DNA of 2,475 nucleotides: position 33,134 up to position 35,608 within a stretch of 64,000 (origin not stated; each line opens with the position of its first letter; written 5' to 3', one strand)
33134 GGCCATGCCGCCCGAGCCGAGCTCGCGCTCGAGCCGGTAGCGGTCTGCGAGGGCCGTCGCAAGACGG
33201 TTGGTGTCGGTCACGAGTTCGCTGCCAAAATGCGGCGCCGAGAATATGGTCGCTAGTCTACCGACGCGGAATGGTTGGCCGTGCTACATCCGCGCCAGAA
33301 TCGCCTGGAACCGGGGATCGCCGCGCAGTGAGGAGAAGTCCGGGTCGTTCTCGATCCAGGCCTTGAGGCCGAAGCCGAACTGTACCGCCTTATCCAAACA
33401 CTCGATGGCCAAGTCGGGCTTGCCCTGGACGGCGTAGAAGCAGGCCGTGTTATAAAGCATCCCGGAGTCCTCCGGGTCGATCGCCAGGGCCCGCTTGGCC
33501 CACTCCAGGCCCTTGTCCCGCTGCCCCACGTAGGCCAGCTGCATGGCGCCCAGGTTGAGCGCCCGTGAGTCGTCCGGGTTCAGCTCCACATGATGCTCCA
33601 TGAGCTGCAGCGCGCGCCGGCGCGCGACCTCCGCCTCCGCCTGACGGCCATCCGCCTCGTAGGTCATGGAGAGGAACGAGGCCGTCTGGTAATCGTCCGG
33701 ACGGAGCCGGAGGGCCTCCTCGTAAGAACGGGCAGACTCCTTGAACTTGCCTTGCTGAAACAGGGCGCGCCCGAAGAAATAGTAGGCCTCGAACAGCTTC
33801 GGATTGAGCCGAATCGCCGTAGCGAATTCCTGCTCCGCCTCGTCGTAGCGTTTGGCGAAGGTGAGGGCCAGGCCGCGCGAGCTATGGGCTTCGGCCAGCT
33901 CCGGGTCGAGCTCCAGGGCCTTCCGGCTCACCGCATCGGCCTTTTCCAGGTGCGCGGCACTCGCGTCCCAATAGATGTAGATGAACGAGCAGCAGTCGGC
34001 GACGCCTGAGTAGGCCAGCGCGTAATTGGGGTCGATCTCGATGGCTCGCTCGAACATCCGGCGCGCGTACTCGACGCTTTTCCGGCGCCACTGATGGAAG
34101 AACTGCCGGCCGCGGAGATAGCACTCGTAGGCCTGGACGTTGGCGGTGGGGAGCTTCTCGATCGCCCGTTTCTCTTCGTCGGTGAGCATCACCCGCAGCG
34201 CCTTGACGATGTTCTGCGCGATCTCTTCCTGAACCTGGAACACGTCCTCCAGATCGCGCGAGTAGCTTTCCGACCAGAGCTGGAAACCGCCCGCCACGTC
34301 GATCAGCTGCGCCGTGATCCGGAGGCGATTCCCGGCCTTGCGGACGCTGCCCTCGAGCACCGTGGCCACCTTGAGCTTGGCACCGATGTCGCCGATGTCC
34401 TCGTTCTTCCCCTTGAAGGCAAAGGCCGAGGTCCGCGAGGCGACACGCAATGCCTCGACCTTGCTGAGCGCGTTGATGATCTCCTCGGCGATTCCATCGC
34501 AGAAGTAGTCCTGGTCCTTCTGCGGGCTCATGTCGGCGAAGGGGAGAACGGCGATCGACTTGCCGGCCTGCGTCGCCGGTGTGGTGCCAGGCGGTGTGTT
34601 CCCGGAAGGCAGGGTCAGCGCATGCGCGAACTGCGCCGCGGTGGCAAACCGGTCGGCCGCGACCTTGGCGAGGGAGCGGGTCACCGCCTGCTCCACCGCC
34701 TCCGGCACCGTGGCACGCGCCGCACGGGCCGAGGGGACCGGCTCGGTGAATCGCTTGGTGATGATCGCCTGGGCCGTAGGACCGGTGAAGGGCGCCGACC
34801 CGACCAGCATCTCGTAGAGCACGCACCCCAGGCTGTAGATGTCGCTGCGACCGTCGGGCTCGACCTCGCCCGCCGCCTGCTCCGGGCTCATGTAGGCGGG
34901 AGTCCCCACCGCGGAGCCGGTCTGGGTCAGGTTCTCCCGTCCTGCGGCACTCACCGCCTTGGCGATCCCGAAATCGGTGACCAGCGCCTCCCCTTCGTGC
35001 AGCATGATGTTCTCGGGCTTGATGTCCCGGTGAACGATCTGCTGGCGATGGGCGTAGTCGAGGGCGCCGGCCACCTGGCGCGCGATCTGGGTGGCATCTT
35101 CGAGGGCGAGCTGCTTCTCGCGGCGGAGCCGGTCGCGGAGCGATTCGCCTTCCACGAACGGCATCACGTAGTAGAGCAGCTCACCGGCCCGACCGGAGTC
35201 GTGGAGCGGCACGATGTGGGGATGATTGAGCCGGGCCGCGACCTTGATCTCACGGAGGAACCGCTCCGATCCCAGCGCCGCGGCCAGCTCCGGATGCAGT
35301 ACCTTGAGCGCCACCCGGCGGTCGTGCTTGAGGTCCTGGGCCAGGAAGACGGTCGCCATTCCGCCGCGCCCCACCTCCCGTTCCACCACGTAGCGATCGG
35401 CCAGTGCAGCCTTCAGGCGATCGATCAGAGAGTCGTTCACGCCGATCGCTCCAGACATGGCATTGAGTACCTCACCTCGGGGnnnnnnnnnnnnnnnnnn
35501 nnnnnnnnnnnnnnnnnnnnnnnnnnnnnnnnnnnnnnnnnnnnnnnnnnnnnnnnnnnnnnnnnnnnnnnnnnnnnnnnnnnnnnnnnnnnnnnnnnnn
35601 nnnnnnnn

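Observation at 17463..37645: Co-directional array of six Hanks-type Ser/Thr kinases with two sensor architectures and an embedded PP2C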

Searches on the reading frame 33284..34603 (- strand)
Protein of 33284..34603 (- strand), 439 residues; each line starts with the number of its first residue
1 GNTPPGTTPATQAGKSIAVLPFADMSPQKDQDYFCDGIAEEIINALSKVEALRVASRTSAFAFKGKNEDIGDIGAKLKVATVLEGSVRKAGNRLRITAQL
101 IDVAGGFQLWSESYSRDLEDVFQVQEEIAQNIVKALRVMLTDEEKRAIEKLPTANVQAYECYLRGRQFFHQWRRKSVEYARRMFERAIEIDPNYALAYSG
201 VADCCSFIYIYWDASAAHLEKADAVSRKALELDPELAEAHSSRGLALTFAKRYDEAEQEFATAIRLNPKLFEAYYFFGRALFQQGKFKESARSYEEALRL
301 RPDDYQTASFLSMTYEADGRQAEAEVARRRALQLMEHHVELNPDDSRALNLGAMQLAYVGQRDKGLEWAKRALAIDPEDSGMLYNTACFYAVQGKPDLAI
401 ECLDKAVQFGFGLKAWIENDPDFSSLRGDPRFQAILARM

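Call 15: find_homologous_proteins(query=window:33284-34603:-, max_evalue=1e-10)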
Query window:33284-34603:- (439 aa): 8000 proteins with E <= 1e-10 among 8000 candidates; the best 120 are listed.
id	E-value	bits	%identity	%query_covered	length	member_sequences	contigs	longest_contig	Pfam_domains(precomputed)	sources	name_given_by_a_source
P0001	1.5e-290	981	100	100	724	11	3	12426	PF13431.13,PF13414.13,PF13428.13,PF14559.13,PF07714.24,PF00069.32,PF13371.13,PF00515.35,PF03109.23,PF13424.13,PF21033.5,PF13432.13,PF13181.13,PF07719.24,PF01636.30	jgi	jgi:serine/threonine protein kinase/Tfp pilus assembly protein PilF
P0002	1.6e-259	879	89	100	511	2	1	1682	PF14559.13,PF13431.13,PF13414.13,PF00515.35,PF13424.13,PF21033.5,PF13432.13,PF13428.13,PF13181.13,PF07719.24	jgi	jgi:TolB-like protein/Flp pilus assembly protein TadD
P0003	2.3e-227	773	76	100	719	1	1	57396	PF13431.13,PF23914.2,PF13414.13,PF13428.13,PF14559.13,PF07714.24,PF00069.32,PF13371.13,PF00515.35,PF03109.23,PF12895.14,PF13424.13,PF21033.5,PF13432.13,PF13181.13,PF07719.24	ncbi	-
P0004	2.8e-227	773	77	100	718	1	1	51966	PF13431.13,PF23914.2,PF13414.13,PF13176.13,PF13428.13,PF07721.21,PF14559.13,PF07714.24,PF00069.32,PF13371.13,PF00515.35,PF03109.23,PF12895.14,PF13424.13,PF21033.5,PF13432.13,PF13181.13,PF07719.24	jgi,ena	-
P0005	3.8e-225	766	76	100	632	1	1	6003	PF13431.13,PF23914.2,PF13414.13,PF13428.13,PF14559.13,PF07714.24,PF00069.32,PF13371.13,PF00515.35,PF12895.14,PF13424.13,PF21033.5,PF13432.13,PF13181.13,PF07719.24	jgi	jgi:TolB-like protein/Flp pilus assembly protein TadD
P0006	6.2e-225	765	76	100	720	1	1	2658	PF13431.13,PF23914.2,PF13414.13,PF13428.13,PF14559.13,PF07714.24,PF00069.32,PF13371.13,PF00515.35,PF03109.23,PF12895.14,PF13424.13,PF21033.5,PF13432.13,PF13181.13,PF07719.24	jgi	jgi:serine/threonine protein kinase/Tfp pilus assembly protein PilF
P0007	4.5e-224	762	76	100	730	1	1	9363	PF13431.13,PF23914.2,PF13414.13,PF13428.13,PF13374.13,PF14559.13,PF07714.24,PF00069.32,PF13371.13,PF00515.35,PF12895.14,PF13424.13,PF21033.5,PF13432.13,PF13181.13,PF07719.24,PF01636.30,PF20308.5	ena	-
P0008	6.9e-222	755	76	100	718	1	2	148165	PF13431.13,PF13414.13,PF13428.13,PF14559.13,PF07714.24,PF00069.32,PF00515.35,PF12895.14,PF21033.5,PF13432.13,PF13181.13,PF07719.24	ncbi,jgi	jgi:TolB-like protein/Flp pilus assembly protein TadD/tRNA A-37 threonylcarbamoyl transferase compon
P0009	2.2e-220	750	75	100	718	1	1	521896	PF13431.13,PF13414.13,PF13428.13,PF14559.13,PF07714.24,PF00069.32,PF00515.35,PF03109.23,PF21033.5,PF13432.13,PF13181.13,PF07719.24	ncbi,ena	-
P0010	3.8e-220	749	76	97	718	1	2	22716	PF13431.13,PF23914.2,PF13414.13,PF13176.13,PF13428.13,PF14559.13,PF07714.24,PF00069.32,PF13371.13,PF00515.35,PF03109.23,PF12895.14,PF13424.13,PF21033.5,PF13432.13,PF13181.13,PF14561.13,PF07719.24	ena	-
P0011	5.3e-220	749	75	100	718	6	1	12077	PF13431.13,PF23914.2,PF13414.13,PF13176.13,PF13428.13,PF13374.13,PF14559.13,PF07714.24,PF00069.32,PF00515.35,PF12895.14,PF13424.13,PF21033.5,PF13432.13,PF13181.13,PF14561.13,PF07719.24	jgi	jgi:serine/threonine protein kinase/tetratricopeptide (TPR) repeat protein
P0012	1.1e-219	748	75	100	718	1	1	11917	PF13431.13,PF23914.2,PF13414.13,PF13428.13,PF14559.13,PF07714.24,PF00069.32,PF13371.13,PF00515.35,PF03109.23,PF12895.14,PF13424.13,PF21033.5,PF13432.13,PF13181.13,PF07719.24,PF01636.30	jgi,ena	-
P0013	1.5e-219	747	75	100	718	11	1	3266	PF03704.24,PF13431.13,PF23914.2,PF13414.13,PF13176.13,PF13428.13,PF13374.13,PF14559.13,PF07714.24,PF00069.32,PF00515.35,PF12895.14,PF13424.13,PF21033.5,PF13432.13,PF13181.13,PF07719.24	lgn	-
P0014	5.3e-219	745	76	97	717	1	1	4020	PF13431.13,PF23914.2,PF13414.13,PF13428.13,PF14559.13,PF07714.24,PF00069.32,PF00515.35,PF21033.5,PF13432.13,PF13181.13,PF07719.24,PF01636.30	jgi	jgi:serine/threonine protein kinase/Tfp pilus assembly protein PilF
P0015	1.7e-218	744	75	100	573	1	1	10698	PF13431.13,PF23914.2,PF13414.13,PF13428.13,PF14559.13,PF07714.24,PF00069.32,PF13371.13,PF00515.35,PF12895.14,PF13424.13,PF21033.5,PF13432.13,PF13181.13,PF07719.24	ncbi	-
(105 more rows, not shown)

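Call 19: find_encoding_contigs(protein=P0003, flank=10000, max_places=3)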
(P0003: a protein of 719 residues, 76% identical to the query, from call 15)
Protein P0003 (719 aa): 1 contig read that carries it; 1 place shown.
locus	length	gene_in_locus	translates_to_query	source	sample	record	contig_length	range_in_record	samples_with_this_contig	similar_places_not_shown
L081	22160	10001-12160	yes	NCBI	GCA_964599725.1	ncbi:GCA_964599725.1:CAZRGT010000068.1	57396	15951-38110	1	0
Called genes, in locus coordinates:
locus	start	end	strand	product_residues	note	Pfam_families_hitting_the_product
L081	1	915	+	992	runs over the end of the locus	PF00069:Pkinase, PF07714:PK_Tyr_Ser-Thr, PF07719:TPR_2 (faint)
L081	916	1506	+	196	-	-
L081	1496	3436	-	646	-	PF00890:FAD_binding_2 (faint), PF01266:DAO (faint), PF13450:NAD_binding_8 (weak)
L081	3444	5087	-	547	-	PF00128:Alpha-amylase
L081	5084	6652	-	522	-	PF07690:MFS_1, PF13347:MFS_2, PF07690:MFS_1 (weak)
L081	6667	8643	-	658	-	PF21226:MalQ_N (faint), PF02446:Glyco_hydro_77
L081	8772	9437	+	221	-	PF04972:BON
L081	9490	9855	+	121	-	-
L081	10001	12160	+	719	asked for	PF00069:Pkinase, PF03109:ABC1 (faint), PF07714:PK_Tyr_Ser-Thr, PF13428:TPR_14 (faint), PF13431:TPR_17 (faint), PF00515:TPR_1 (faint), PF13432:TPR_16, PF14559:TPR_19 (weak), +8 more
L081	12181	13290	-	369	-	PF13581:HATPase_c_2 (faint), PF02518:HATPase_c, PF14501:HATPase_c_5 (weak)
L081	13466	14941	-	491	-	PF00128:Alpha-amylase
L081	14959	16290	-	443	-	PF07690:MFS_1, PF13347:MFS_2 (weak)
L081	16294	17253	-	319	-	PF00294:PfkB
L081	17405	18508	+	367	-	PF00144:Beta-lactamase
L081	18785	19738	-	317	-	PF05368:NmrA, PF13460:NAD_binding_10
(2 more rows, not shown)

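Call 20: find_encoding_contigs(protein=P0004, flank=10000, max_places=3)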
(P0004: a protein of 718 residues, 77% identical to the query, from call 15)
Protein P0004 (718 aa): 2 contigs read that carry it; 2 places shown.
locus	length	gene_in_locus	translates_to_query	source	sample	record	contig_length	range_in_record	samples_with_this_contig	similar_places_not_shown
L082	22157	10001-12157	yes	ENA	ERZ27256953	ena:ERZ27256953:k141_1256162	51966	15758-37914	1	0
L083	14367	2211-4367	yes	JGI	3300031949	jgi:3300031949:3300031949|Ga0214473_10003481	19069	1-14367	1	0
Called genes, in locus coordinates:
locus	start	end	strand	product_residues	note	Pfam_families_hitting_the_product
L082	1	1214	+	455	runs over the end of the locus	-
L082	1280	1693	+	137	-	PF00042:Globin (weak)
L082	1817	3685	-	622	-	PF07728:AAA_5 (faint), PF00004:AAA, PF17862:AAA_lid_3, PF01434:Peptidase_M41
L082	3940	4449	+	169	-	-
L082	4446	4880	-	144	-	PF00571:CBS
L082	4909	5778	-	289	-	PF00582:Usp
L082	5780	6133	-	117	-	-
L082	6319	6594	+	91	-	-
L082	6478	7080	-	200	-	PF00571:CBS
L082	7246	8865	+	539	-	PF00118:Cpn60_TCP1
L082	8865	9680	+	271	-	PF10116:Host_attach (weak), PF18844:baeRF_family2, PF18845:baeRF_family3 (weak), PF18854:baeRF_family10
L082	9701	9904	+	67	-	PF07311:Dodecin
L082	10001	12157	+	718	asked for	PF00069:Pkinase, PF03109:ABC1 (faint), PF07714:PK_Tyr_Ser-Thr, PF13431:TPR_17 (faint), PF13371:TPR_9 (faint), PF13432:TPR_16, PF23914:TPR_CcmH_CycH (weak), PF07719:TPR_2 (weak), +10 more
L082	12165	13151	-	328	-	PF08240:ADH_N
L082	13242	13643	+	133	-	PF00571:CBS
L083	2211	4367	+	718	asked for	PF00069:Pkinase, PF03109:ABC1 (faint), PF07714:PK_Tyr_Ser-Thr, PF13431:TPR_17 (faint), PF13371:TPR_9 (faint), PF13432:TPR_16, PF23914:TPR_CcmH_CycH (weak), PF07719:TPR_2 (weak), +10 more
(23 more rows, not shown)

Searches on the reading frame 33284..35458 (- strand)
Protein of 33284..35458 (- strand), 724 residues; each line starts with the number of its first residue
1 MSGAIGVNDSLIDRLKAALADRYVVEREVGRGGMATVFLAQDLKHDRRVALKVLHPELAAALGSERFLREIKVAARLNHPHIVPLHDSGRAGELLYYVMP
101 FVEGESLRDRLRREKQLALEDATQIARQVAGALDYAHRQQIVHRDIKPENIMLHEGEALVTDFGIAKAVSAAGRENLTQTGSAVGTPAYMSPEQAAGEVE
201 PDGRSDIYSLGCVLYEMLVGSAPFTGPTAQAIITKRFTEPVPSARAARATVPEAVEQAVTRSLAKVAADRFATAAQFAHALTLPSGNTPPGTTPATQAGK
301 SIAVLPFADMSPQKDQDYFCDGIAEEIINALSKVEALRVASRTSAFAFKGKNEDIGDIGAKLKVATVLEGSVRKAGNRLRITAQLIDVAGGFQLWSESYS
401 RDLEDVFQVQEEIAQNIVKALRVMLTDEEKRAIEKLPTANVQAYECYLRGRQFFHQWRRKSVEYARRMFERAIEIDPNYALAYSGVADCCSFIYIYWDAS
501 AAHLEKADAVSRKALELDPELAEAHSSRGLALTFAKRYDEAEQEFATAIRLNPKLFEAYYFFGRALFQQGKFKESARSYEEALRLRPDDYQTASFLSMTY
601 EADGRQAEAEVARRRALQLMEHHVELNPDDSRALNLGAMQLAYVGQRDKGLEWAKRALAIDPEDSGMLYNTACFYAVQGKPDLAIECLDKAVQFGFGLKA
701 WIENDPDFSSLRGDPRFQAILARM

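Call 4: search_protein_families(library=pfam, proteins=[window:33284-35458:-], max_evalue=0.01)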
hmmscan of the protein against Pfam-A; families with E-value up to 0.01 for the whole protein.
window:33284-35458:- (724 aa): 19 families
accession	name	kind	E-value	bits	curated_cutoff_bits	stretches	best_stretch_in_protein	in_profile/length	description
PF00069.31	Pkinase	-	6.7e-52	176.9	31.7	1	23-272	1-253/263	Protein kinase domain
PF07714.23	PK_Tyr_Ser-Thr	-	2.6e-33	115.9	23.1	1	25-270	3-248/258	Protein tyrosine and serine/threonine kinase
PF07719.23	TPR_2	-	3.4e-22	77.1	27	2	557-589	2-34/34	Tetratricopeptide repeat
PF13414.12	TPR_11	-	1.3e-20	73.2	26.8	2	563-589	1-27/42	TPR repeat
PF00515.34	TPR_1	-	3.5e-20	71.3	27.8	2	558-589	3-34/34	Tetratricopeptide repeat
PF13431.12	TPR_17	-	5.8e-19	67.2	24.4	0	655-686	3-34/34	Tetratricopeptide repeat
PF13181.12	TPR_8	-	4.3e-17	61.2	25.7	1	557-589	2-34/34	Tetratricopeptide repeat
PF14559.12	TPR_19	-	9.2e-11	42.3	25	1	535-589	4-58/68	Tetratricopeptide repeat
PF13432.12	TPR_16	-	9.6e-09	36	32.7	1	563-610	4-51/65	Tetratricopeptide repeat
PF13424.12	TPR_12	-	1.1e-08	35.5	30.1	2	521-587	2-76/77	Tetratricopeptide repeat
PF13428.12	TPR_14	-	2.1e-08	34.5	23.5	0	557-592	2-37/44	Tetratricopeptide repeat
PF01636.29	APH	-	3.2e-06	27.5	23.2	1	112-166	136-197/239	Phosphotransferase enzyme family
PF13371.12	TPR_9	-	3.7e-06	27.3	35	0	646-692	10-56/73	Tetratricopeptide repeat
PF03109.22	ABC1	-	1.3e-05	24.9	22.9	0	98-180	146-228/244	ABC1 atypical kinase-like domain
PF23914.1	TPR_CcmH_CycH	-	3.3e-05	24.2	42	1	553-650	47-140/158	Cytochrome c-type biogenesis protein H TPR domain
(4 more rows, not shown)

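Call 55: search_solved_structures(query=window:33284-35458:-, max_evalue=0.00001)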
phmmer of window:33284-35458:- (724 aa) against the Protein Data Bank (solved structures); distinct sequences matched with E-value up to 0.00001: 2738 (the best 60 are shown).
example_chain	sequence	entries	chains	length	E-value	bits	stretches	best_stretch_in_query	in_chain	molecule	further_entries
3f61_A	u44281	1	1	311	1.7e-55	191.8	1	18-297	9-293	Serine/threonine-protein kinase pknB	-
3ori_A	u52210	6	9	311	3.2e-55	190.9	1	18-297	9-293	Serine/threonine protein kinase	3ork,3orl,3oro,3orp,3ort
1mru_A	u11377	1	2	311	6.3e-55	189.9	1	18-297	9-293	Probable serine/threonine-protein kinase pknB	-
3f69_A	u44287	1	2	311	6.8e-55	189.8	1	18-297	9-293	Serine/threonine-protein kinase pknB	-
6i2p_A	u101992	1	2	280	1.6e-54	188.5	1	18-278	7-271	Serine/threonine-protein kinase PknB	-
5u94_A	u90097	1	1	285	3.6e-54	187.4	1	18-278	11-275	Serine/threonine-protein kinase PknB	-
6b2p_A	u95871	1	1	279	4e-54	187.2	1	18-278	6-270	Serine/threonine-protein kinase PknB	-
1o6y_A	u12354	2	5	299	4.4e-54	187.1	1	18-278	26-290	SERINE/THREONINE-PROTEIN KINASE PKNB | Probable serine/threonine-protein kinase pknB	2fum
3orm_A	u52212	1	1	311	9.7e-54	186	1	18-297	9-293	Serine/threonine protein kinase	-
9qhb_A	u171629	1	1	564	1.4e-51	178.8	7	506-603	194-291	Engineered tetratricopeptide repeat protein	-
9ruk_A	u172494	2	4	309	7.1e-51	176.5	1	18-277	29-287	Serine/threonine-protein kinase StkP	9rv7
9ru3_A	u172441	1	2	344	1.1e-50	175.9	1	19-277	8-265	Serine/threonine-protein kinase StkP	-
9ruj_A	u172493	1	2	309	1.2e-50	175.8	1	18-277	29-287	Serine/threonine-protein kinase StkP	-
2h34_A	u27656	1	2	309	6.8e-49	170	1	22-280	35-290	Serine/threonine-protein kinase pknE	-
4eqm_A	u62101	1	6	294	8.4e-49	169.7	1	19-277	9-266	Protein kinase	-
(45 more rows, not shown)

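Call 73: search_protein_families(library=padloc, proteins=[window:33284-35458:-], max_evalue=0.001)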
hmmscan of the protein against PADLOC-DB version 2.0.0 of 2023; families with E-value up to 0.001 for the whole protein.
window:33284-35458:- (724 aa): 36 families (the best 25 are shown)
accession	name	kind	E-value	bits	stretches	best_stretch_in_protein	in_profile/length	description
PDLC04042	PD-T4-6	-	9.5e-95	315.6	1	18-285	6-273/292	-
PDLC04061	PD-T4-6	-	6.3e-94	314.3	1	15-287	10-286/510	-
PDLC04053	PD-T4-6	-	7e-92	306.2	1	20-290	8-277/311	-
PDLC04043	PD-T4-6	-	6.7e-88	293.7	1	16-293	10-286/452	-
PDLC04039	PD-T4-6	-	1.4e-81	272.9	1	19-281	12-272/458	-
PDLC04060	PD-T4-6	-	6.9e-81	270.6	1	18-282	5-267/486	-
PDLC04054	PD-T4-6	-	7e-80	267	1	20-300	9-289/347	-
PDLC04052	PD-T4-6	-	1.5e-77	259.9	1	18-312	6-304/496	-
PDLC04047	PD-T4-6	-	3.9e-77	257.5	1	17-281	6-269/327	-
PDLC04040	PD-T4-6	-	2.4e-71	239.1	1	29-297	2-279/547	-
PDLC04057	PD-T4-6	-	2.9e-71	238.8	1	18-281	5-267/443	-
PDLC04048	PD-T4-6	-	1.4e-70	236.4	1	19-281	8-269/354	-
PDLC04041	PD-T4-6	-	8.9e-69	230.8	1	18-288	25-297/443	-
PDLC04138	mad6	-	1.9e-67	226.6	1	16-278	46-307/659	mads_6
PDLC04050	PD-T4-6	-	3.7e-53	179.1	1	16-283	58-325/480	-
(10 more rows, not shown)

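Call 74: search_protein_families(library=ncbifam, proteins=[window:33284-35458:-], max_evalue=0.00001)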
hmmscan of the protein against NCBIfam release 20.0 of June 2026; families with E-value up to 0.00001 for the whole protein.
window:33284-35458:- (724 aa): 30 families (the best 25 are shown)
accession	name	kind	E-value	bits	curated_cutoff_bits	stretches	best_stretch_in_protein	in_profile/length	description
NF033483.0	PknB_PASTA_kin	equivalog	4.8e-95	319.7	450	1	18-295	4-279/563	Stk1 family PASTA domain-containing Ser/Thr kinase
NF052427.1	StpK7MSMEG_1200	equivalog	1.5e-58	198.7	900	1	22-282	8-266/601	serine/threonine protein kinase StpK7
NF047741.1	antiphage_MADS6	equivalog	3.2e-57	194.4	460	2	93-310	271-487/612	methylation-associated defense system protein kinase MAD6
NF009651.0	PRK13184.1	equivalog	3.7e-47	160.9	839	1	21-280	2-286/932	serine/threonine-protein kinase PknD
TIGR03903.1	TOMM_kin_cyc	equivalog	1.2e-43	149.3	705.75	1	47-276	4-239/1267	TOMM system kinase/cyclase fusion protein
NF038150.1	lanthi_synth_IV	equivalog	5.2e-29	101.1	650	1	17-334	185-487/851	class IV lanthionine synthetase LanL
NF053615.1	SerThrKinAfsKStmc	equivalog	1.4e-28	100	1300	1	28-228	20-217/809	protein serine/threonine kinase AfsK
NF047558.1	TPR_END_plus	domain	1.8e-25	88.6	32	1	668-721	2-55/56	TPR end-of-group domain-containing protein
NF033442.0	BREX_PglW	equivalog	1.6e-22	79.2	990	1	18-278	509-763/1391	BREX system serine/threonine kinase PglW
TIGR02917.1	PEP_TPR_lipo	equivalog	8e-20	70.3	312.2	2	500-693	239-425/899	XrtA/PEP-CTERM system TPR-repeat protein PrsT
TIGR02521.1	type_IV_pilW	equivalog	2.3e-18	66.6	154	1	503-617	46-162/234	type IV pilus biogenesis/stability protein PilW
NF040959.1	MamA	equivalog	4.7e-18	65.4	200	1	505-619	88-202/204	magnetosome protein MamA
NF009037.0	PRK12370.1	equivalog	1.5e-15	56.6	589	1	299-601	121-418/553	HilA/EilA family virulence transcriptional regulator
NF038151.1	lanthi_synth_III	equivalog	9e-15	54.1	575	1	37-260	236-467/833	class III lanthionine synthetase LanKC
TIGR04510.1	mod_pep_cyc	subfamily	2.1e-14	53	400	1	365-509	317-460/814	putative peptide modification system cyclase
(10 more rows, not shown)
